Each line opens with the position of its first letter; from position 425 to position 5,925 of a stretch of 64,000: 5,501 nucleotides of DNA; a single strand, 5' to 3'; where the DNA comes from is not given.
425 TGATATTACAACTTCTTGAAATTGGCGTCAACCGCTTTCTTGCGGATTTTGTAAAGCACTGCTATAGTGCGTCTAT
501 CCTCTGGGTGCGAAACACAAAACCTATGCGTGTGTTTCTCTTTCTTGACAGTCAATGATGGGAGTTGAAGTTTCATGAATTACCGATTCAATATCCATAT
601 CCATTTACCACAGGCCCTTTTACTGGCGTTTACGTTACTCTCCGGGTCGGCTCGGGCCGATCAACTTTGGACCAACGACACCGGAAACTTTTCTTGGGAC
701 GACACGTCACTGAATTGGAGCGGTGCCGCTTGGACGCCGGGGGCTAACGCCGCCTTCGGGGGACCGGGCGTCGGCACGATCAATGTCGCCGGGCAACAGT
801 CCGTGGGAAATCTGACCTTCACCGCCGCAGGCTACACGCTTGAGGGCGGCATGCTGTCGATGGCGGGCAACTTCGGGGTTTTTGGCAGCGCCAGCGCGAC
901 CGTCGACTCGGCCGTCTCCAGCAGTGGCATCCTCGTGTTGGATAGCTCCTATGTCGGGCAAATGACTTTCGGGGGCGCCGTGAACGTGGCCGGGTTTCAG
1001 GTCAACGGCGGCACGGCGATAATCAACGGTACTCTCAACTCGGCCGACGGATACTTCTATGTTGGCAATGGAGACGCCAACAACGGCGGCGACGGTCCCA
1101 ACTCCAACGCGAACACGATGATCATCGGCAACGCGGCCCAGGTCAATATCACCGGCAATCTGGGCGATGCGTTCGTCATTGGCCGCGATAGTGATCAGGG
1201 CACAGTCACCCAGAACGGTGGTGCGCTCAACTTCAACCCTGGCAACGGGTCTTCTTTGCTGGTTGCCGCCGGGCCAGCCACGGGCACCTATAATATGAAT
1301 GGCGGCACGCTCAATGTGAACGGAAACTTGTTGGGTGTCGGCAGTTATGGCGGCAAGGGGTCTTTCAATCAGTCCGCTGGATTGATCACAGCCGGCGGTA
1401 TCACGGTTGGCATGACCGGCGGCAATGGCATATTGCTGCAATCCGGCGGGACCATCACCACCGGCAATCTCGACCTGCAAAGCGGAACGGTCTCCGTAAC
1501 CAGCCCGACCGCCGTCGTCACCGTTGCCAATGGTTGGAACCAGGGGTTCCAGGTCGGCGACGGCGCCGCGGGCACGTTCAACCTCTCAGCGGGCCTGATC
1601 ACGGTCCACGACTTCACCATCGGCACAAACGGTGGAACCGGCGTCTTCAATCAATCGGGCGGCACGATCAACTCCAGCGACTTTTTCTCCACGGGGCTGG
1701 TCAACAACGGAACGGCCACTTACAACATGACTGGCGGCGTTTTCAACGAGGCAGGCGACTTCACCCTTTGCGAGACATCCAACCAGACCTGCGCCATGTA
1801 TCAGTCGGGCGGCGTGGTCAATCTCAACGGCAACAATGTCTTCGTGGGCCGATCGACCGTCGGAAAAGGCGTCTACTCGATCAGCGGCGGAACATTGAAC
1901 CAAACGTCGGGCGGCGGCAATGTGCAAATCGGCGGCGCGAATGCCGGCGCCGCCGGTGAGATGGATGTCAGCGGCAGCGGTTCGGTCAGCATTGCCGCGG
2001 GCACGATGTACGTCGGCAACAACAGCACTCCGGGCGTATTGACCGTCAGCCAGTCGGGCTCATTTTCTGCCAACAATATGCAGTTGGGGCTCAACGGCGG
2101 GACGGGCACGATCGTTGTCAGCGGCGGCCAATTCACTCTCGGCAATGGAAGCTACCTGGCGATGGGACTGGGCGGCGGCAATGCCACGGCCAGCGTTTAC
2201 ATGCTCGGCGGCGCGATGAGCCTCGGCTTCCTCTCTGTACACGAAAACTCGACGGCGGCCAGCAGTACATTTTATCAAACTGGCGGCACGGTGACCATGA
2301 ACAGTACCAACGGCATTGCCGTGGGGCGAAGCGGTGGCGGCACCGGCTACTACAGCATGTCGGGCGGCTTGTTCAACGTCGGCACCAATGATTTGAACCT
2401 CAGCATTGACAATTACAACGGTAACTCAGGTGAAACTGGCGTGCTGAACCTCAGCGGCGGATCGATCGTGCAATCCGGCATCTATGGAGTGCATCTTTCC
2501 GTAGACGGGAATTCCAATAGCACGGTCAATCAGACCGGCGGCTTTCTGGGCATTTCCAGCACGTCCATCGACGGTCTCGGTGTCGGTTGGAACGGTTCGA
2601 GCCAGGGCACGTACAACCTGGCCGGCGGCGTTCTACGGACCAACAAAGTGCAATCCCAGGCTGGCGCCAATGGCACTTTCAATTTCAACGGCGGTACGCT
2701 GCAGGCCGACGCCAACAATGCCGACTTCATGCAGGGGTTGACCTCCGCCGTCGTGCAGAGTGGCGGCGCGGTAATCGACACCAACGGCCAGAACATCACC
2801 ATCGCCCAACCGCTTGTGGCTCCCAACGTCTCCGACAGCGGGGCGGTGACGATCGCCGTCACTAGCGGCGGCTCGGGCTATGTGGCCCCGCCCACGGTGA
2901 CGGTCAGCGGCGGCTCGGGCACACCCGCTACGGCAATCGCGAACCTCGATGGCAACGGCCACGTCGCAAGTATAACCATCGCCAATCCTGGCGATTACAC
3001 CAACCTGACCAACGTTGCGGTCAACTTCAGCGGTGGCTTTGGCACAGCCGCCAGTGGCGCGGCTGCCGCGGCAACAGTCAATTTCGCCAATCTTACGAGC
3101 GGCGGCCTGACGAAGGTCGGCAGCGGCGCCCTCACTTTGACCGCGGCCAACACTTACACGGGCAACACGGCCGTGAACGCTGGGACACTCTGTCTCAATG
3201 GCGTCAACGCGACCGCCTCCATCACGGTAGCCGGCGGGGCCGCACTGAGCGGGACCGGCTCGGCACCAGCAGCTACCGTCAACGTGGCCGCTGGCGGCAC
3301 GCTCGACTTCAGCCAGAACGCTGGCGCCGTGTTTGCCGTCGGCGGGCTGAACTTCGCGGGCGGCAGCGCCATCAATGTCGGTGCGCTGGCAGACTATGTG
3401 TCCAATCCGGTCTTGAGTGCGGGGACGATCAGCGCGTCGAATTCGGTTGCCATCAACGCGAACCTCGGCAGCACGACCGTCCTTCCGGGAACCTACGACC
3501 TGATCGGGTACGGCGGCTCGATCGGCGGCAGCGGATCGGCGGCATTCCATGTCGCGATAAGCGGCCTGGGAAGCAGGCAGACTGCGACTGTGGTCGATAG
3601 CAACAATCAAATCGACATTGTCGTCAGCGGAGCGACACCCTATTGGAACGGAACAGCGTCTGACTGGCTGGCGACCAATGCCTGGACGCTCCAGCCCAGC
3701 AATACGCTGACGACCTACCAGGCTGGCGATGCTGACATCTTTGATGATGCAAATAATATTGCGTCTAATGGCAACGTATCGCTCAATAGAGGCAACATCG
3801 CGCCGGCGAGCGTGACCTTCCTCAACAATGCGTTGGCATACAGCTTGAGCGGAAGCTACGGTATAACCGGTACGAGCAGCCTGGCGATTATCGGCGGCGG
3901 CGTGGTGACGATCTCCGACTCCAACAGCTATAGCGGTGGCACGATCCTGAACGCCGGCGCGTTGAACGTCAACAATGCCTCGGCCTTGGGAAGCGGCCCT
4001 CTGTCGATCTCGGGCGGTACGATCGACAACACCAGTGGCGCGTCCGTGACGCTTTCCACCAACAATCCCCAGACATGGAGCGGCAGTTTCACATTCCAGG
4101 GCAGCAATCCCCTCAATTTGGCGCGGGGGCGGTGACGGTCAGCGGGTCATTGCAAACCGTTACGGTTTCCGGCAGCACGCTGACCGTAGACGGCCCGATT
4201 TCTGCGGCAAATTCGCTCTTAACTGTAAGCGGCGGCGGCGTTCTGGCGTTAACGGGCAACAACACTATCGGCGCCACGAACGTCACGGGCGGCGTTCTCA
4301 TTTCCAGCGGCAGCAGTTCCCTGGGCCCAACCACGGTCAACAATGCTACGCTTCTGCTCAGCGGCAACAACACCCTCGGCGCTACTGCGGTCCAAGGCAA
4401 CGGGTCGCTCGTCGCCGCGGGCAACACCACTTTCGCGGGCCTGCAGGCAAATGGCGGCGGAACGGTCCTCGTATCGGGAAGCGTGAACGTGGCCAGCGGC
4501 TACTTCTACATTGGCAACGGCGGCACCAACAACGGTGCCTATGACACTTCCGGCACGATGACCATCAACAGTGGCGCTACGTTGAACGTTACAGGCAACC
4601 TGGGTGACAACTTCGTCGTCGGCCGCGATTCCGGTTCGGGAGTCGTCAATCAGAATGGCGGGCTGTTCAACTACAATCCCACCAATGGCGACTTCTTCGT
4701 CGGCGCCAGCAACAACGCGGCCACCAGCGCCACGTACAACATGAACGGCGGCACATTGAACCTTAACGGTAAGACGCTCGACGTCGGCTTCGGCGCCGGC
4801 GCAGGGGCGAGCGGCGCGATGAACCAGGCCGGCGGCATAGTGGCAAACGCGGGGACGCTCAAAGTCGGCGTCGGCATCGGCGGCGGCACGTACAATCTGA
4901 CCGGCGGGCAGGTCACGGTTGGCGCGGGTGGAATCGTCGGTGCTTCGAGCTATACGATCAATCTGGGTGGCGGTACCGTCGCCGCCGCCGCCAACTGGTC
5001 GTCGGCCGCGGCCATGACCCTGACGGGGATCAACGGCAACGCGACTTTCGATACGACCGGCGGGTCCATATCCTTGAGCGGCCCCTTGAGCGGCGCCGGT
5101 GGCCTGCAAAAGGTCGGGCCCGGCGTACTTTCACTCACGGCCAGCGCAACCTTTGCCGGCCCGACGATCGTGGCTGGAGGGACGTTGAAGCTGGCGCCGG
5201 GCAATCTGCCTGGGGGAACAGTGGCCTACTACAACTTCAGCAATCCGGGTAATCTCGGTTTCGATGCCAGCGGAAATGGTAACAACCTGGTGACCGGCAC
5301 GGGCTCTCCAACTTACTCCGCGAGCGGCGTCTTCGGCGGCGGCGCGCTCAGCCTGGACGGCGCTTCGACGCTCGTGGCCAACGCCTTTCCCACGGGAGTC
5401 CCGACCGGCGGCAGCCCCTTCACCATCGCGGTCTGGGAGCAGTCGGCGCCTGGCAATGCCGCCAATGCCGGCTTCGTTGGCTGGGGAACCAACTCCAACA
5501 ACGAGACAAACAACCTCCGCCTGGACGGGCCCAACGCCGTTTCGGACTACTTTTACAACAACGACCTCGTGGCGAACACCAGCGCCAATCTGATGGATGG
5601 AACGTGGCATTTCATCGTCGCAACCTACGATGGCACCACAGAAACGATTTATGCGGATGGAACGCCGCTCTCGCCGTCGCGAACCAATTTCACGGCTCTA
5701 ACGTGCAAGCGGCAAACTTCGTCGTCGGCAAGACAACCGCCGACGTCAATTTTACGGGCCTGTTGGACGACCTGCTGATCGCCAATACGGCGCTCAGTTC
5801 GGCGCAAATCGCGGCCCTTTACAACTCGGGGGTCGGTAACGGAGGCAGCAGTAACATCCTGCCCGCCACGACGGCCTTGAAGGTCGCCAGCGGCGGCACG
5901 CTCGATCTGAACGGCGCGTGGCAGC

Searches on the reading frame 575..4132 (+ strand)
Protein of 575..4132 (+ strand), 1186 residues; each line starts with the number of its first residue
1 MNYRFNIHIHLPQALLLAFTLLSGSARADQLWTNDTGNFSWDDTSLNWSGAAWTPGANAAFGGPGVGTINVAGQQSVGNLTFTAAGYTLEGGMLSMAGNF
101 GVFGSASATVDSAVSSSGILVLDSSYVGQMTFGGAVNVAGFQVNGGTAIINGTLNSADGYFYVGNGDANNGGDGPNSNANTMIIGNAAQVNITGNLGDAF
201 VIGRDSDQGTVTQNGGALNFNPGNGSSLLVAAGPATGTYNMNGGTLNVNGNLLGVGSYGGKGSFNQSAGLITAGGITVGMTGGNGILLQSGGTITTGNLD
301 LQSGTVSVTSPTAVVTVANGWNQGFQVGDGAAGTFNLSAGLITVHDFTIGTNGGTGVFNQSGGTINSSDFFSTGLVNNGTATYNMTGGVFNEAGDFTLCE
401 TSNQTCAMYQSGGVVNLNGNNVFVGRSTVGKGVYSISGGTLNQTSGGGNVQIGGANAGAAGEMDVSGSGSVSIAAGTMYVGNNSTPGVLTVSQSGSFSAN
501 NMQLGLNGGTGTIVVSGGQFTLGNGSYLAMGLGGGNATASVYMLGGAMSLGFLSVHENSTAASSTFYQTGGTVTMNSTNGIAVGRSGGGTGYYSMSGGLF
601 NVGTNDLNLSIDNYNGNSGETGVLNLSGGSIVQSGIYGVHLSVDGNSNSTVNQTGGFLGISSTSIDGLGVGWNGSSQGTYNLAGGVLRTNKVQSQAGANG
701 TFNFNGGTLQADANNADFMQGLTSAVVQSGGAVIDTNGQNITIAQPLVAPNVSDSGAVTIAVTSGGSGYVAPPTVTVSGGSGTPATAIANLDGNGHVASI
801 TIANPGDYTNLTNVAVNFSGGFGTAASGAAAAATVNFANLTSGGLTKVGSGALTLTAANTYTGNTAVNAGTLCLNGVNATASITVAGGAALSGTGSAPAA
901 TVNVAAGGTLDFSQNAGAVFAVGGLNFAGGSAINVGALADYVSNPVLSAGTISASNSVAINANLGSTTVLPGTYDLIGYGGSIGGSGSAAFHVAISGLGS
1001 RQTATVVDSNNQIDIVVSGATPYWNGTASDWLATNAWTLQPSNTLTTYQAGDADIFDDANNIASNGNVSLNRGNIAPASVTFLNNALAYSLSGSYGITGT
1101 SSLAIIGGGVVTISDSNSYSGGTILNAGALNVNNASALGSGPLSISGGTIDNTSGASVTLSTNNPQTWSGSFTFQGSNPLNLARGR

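Call 18: search_protein_families(library=pfam, proteins=[window:575-4132:+], max_evalue=0.001)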
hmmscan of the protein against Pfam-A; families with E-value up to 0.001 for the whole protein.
window:575-4132:+ (1186 aa): 1 family
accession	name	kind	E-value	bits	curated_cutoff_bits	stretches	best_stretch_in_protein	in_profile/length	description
PF12951.13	PATR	-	3.4e-11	43.4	27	2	845-872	1-28/30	Passenger-associated-transport-repeat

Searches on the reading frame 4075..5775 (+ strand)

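Call 18: search_protein_families(library=pfam, proteins=[window:4075-5775:+], max_evalue=0.001)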
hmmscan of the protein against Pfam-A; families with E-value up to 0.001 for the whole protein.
window:4075-5775:+ (567 aa): 2 families
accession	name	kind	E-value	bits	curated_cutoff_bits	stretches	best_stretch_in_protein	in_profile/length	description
PF13385.13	Laminin_G_3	-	3.1e-08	34.3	27.6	1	442-533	12-103/151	Concanavalin A-like lectin/glucanases superfamily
PF12951.13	PATR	-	3.4e-06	27.4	27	1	344-372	1-29/30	Passenger-associated-transport-repeat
